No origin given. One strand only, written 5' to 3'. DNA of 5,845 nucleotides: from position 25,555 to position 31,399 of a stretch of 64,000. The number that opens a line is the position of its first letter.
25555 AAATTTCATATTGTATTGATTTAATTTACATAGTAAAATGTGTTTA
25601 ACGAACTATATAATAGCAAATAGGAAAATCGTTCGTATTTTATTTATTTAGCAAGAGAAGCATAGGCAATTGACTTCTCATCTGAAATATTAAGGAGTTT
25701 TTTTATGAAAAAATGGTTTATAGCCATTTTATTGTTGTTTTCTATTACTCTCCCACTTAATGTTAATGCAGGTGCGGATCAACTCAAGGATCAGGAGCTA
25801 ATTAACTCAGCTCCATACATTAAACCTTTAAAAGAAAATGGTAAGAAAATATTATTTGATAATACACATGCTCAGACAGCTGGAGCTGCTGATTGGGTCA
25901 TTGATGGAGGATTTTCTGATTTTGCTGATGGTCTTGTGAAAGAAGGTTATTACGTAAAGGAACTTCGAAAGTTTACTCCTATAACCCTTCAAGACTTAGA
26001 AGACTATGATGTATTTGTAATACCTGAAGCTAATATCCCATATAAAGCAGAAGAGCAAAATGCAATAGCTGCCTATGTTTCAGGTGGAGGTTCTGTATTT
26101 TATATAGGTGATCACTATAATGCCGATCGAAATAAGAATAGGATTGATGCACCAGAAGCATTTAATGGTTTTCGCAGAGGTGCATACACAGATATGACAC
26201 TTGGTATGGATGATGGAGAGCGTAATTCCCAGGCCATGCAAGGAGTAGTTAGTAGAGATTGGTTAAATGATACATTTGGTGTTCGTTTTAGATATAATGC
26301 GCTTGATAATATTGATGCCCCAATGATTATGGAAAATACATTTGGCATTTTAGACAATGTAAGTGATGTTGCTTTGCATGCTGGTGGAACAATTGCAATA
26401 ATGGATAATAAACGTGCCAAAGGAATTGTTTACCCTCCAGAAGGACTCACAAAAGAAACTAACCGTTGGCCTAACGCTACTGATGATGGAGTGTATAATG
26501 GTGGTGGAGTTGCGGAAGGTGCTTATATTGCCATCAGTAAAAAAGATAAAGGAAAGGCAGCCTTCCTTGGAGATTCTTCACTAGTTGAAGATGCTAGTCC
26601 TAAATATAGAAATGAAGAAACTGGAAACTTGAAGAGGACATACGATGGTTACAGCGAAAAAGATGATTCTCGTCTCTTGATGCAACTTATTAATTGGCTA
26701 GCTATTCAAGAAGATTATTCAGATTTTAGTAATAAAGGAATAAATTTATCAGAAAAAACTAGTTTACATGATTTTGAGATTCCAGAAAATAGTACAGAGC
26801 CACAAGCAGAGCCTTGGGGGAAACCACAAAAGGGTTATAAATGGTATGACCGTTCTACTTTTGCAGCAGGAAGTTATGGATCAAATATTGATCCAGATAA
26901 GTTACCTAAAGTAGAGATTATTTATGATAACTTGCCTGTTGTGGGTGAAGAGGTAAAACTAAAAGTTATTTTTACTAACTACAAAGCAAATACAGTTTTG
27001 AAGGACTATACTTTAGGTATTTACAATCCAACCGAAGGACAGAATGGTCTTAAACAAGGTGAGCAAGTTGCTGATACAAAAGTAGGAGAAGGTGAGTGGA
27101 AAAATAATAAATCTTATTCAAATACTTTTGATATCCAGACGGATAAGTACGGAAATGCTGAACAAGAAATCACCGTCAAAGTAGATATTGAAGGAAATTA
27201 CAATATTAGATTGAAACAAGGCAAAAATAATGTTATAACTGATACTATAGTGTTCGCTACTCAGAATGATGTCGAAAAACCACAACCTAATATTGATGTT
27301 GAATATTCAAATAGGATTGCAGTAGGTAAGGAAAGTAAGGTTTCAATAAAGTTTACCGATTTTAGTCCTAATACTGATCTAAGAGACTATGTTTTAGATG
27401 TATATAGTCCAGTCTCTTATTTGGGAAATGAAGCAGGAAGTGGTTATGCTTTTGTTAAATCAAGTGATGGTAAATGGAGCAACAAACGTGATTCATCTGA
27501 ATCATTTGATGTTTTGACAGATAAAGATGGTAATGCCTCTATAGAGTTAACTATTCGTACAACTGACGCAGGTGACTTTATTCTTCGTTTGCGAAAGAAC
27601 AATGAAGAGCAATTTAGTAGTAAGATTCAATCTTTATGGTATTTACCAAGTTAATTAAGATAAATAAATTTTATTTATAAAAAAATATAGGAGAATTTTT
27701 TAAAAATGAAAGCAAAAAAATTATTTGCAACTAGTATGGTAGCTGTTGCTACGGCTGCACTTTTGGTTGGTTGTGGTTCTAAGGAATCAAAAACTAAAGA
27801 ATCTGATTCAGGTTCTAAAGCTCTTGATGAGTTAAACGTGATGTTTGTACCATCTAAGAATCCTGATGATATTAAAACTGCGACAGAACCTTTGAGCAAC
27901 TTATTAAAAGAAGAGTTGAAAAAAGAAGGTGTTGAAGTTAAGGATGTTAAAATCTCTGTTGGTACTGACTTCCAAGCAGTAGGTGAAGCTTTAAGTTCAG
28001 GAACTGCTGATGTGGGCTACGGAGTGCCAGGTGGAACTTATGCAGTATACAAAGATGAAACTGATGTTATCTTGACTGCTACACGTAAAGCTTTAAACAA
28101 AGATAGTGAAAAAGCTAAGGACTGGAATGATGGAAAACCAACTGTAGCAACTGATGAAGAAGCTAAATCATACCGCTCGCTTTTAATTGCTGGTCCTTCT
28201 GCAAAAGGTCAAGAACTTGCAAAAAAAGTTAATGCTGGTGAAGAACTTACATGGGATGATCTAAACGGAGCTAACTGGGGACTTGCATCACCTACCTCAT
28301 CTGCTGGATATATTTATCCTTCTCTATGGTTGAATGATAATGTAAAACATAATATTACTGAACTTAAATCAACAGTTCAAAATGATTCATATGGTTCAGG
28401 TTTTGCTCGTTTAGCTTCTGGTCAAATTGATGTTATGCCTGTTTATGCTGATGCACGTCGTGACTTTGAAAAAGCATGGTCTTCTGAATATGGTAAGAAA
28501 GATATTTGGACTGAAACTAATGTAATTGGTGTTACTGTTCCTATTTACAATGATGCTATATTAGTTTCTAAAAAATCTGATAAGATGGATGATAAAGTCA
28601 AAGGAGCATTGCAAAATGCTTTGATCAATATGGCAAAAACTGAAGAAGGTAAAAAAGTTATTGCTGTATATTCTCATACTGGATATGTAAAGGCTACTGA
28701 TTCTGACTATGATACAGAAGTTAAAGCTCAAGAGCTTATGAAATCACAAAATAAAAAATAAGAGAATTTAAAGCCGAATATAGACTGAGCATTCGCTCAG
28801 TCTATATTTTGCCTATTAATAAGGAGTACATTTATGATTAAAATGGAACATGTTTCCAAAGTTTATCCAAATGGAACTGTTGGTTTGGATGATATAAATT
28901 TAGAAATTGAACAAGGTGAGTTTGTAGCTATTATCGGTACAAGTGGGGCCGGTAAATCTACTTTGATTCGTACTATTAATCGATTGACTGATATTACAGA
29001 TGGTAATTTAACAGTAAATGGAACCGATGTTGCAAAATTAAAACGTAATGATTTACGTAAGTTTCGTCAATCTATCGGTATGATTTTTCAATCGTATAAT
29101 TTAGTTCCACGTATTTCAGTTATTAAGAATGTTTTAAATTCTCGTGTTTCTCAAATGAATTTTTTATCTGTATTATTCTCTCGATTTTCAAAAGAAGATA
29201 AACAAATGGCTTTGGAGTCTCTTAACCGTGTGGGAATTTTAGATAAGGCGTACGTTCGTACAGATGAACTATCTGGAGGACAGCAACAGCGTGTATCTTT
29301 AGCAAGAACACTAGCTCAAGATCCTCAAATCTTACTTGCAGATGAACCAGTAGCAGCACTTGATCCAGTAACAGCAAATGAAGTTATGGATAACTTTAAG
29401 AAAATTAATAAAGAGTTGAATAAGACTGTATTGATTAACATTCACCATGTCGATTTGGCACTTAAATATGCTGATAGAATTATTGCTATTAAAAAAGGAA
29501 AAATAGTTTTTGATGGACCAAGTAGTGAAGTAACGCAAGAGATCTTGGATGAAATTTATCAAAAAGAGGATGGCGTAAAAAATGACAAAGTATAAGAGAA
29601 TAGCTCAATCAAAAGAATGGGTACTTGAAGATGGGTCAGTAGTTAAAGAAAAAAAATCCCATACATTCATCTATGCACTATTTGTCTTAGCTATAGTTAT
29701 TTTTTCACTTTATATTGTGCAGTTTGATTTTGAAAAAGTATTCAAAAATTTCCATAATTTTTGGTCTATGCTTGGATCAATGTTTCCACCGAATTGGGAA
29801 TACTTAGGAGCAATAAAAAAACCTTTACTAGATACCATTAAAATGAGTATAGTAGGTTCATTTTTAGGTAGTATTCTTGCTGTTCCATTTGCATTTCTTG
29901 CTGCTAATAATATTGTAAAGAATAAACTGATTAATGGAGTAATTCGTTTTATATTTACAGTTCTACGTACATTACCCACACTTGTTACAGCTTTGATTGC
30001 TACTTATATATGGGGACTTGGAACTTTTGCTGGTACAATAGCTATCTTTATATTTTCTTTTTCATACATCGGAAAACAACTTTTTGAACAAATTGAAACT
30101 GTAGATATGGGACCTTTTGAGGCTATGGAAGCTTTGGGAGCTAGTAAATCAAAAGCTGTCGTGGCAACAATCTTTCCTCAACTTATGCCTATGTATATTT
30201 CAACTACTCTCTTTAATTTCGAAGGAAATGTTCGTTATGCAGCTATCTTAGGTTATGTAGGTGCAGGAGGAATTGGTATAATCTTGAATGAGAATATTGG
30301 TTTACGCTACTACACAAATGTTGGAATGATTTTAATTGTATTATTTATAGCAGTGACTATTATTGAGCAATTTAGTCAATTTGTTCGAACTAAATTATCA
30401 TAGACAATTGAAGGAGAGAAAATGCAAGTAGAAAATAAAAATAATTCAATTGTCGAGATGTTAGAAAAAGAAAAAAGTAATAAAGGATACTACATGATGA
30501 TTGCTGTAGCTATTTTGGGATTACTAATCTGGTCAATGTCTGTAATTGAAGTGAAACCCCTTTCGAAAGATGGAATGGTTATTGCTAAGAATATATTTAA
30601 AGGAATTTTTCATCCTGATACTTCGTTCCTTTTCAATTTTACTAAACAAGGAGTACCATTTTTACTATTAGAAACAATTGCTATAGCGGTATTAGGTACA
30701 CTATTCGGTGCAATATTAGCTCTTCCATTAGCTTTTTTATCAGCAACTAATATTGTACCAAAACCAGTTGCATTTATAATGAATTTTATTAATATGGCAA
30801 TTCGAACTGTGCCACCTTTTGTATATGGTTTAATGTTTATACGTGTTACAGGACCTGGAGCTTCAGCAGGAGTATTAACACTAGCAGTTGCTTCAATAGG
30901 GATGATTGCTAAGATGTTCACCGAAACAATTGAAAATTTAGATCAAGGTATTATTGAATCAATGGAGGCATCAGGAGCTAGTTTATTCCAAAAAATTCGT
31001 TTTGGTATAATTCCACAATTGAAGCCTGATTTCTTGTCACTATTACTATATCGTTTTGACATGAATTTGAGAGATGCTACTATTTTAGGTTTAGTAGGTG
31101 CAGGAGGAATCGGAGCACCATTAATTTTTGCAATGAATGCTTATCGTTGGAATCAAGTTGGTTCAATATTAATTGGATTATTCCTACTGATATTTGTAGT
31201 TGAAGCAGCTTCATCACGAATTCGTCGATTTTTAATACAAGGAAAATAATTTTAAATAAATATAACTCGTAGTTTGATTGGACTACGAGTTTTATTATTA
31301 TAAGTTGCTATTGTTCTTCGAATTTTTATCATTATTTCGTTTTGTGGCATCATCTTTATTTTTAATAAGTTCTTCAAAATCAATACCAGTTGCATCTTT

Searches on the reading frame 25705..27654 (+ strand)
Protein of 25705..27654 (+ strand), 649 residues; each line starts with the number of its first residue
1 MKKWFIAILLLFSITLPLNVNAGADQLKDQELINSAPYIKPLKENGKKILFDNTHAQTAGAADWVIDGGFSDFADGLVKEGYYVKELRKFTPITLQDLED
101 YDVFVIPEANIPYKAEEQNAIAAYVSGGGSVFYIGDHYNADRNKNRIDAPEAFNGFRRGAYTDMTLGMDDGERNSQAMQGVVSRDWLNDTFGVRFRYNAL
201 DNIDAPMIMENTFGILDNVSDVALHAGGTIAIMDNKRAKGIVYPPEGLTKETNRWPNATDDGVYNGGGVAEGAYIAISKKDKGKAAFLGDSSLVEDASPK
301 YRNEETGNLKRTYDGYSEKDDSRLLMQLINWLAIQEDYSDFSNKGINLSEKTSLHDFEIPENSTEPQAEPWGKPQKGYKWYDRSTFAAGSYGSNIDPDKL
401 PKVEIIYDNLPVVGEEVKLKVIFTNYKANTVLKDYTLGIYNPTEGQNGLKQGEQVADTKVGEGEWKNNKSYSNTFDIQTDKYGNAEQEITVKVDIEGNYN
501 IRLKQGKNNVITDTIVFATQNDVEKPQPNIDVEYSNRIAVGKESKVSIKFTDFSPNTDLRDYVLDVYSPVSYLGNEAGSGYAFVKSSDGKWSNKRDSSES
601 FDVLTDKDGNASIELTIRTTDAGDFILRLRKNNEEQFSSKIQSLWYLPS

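Call 40: search_protein_families(library=pfam, proteins=[window:25705-27654:+], max_evalue=1e-8)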
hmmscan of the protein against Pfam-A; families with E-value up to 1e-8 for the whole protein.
window:25705-27654:+ (649 aa): 0 families

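Call 41: search_protein_families(library=pfam, proteins=[window:25705-27654:+], max_evalue=1)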
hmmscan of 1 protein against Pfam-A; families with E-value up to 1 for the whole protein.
window:25705-27654:+ (649 aa): 3 families
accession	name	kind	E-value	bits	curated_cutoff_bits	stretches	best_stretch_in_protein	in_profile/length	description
PF09822.16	ABC_transp_aux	-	6.1e-06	26.1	34.7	1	72-146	20-91/288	ABC-type uncharacterized transport system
PF18067.7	Lipase_C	-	0.027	15.5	27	0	545-630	4-92/96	Lipase C-terminal domain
PF14258.12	DUF4350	-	0.17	12.6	30.4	1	68-138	7-75/181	Domain of unknown function (DUF4350)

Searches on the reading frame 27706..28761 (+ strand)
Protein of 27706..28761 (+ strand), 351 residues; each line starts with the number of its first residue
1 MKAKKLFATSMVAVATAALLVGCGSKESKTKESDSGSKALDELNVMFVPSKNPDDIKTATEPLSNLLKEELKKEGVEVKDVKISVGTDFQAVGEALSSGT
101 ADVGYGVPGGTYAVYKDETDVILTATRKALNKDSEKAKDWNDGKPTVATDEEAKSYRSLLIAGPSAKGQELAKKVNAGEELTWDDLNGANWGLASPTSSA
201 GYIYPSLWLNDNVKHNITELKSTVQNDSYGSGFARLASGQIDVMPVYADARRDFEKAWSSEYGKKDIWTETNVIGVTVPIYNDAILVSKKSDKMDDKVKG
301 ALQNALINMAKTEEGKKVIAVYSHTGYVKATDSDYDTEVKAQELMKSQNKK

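Call 40: search_protein_families(library=pfam, proteins=[window:27706-28761:+], max_evalue=1e-8)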
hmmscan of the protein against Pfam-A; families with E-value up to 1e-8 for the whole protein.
window:27706-28761:+ (351 aa): 1 family
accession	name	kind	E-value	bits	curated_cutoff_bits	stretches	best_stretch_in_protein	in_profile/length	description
PF12974.12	Phosphonate-bd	-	8e-40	137.2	27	1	46-335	2-242/242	ABC transporter, phosphonate, periplasmic substrate-binding protein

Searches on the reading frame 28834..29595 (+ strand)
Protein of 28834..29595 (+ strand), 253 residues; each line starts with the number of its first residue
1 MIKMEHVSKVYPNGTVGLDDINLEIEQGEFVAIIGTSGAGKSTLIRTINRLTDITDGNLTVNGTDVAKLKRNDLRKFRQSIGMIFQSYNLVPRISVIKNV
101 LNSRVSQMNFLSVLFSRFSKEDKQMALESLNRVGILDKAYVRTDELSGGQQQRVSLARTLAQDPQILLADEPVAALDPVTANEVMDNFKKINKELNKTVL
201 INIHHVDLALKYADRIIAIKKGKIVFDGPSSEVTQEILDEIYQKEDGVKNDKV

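Call 40: search_protein_families(library=pfam, proteins=[window:28834-29595:+], max_evalue=1e-8)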
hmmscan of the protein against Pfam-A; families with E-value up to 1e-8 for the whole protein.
window:28834-29595:+ (253 aa): 1 family
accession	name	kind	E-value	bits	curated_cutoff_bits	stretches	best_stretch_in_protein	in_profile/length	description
PF00005.33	ABC_tran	-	3e-36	125.5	25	1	18-174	1-137/137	ABC transporter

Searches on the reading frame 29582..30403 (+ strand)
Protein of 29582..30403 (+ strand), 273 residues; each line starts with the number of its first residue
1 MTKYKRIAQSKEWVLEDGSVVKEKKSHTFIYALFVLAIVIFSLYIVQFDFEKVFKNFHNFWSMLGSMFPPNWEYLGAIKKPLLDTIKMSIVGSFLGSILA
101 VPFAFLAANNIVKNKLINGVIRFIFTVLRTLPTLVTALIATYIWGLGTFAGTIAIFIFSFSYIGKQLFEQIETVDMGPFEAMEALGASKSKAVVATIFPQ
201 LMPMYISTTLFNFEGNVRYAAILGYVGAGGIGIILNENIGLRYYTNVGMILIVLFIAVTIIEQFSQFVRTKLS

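Call 40: search_protein_families(library=pfam, proteins=[window:29582-30403:+], max_evalue=1e-8)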
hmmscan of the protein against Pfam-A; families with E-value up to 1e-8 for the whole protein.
window:29582-30403:+ (273 aa): 1 family
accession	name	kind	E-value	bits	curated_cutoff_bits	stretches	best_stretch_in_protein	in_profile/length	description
PF00528.27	BPD_transp_1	-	8.4e-18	65.2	26.4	1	100-259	1-167/184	Binding-protein-dependent transport system inner membrane component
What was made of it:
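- On Opp/Opt/Dpp peptide ABC importer (PepT family, TC 3.A.1.5) as a functional system: The only BPD_transp_1 genes (29582-31249) belong to a phosphonate-type system (call 40).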

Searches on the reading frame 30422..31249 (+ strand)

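Call 40: search_protein_families(library=pfam, proteins=[window:30422-31249:+], max_evalue=1e-8)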
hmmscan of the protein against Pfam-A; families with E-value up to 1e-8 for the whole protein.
window:30422-31249:+ (275 aa): 1 family
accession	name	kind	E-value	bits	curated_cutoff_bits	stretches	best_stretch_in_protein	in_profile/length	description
PF00528.27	BPD_transp_1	-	3.1e-15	56.8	26.4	1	101-260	2-167/184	Binding-protein-dependent transport system inner membrane component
